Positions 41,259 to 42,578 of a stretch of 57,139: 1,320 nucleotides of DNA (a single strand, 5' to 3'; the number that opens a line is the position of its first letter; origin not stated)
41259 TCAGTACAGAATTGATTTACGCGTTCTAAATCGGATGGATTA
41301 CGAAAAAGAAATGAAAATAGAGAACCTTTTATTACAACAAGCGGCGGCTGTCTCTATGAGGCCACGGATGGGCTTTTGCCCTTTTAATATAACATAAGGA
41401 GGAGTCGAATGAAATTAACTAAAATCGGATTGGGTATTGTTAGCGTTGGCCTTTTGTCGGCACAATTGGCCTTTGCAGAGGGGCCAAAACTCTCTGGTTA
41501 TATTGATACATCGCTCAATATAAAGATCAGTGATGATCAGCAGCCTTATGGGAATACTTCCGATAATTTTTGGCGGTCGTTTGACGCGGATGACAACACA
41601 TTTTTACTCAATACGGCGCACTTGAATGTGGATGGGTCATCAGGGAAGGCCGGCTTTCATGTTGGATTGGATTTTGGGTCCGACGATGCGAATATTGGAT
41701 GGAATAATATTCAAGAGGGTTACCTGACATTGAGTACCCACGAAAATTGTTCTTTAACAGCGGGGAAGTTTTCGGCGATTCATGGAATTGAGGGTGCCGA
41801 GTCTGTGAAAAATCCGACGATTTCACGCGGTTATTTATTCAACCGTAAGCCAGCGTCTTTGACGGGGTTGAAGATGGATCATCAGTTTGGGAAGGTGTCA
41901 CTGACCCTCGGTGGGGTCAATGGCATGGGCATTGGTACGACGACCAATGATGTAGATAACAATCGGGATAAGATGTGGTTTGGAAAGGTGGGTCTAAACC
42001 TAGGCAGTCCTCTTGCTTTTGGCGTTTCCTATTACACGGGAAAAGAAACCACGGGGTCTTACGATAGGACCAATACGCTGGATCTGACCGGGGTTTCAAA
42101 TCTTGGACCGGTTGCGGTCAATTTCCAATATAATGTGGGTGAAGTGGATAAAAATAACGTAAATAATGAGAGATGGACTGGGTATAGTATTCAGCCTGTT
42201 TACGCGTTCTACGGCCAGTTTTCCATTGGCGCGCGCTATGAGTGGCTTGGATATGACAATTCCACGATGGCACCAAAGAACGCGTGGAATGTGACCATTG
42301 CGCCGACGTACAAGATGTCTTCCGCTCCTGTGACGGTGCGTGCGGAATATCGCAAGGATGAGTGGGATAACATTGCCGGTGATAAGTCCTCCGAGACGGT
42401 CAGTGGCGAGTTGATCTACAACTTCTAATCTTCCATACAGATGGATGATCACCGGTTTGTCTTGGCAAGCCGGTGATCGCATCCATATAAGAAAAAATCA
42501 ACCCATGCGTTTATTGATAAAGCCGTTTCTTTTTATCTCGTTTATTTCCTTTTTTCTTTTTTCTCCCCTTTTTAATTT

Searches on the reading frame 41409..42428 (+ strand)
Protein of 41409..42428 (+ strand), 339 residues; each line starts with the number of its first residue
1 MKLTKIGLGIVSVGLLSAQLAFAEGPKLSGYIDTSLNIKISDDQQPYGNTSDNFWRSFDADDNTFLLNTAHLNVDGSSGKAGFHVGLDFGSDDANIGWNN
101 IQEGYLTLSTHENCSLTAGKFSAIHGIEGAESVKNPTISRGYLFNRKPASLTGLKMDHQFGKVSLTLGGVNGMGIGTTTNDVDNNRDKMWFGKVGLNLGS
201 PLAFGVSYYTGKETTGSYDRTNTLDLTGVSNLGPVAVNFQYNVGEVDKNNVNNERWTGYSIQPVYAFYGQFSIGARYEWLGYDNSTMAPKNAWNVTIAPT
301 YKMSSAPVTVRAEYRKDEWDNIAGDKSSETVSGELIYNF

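Call 10: search_protein_families(library=pfam, proteins=[window:41409-42428:+], max_evalue=0.01)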
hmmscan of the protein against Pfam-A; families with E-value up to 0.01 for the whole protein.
window:41409-42428:+ (339 aa): 3 families
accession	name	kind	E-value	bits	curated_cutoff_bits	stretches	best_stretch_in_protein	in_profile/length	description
PF07642.17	BBP2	-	2.3e-33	116.3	26.2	1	27-338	3-338/339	Putative beta-barrel porin-2, OmpL-like. bbp2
PF13609.12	Porin_4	-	7.3e-12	46.1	27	1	15-318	6-306/310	Gram-negative porin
PF02264.21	LamB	-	0.0028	18.1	25.1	0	239-306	271-332/378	LamB porin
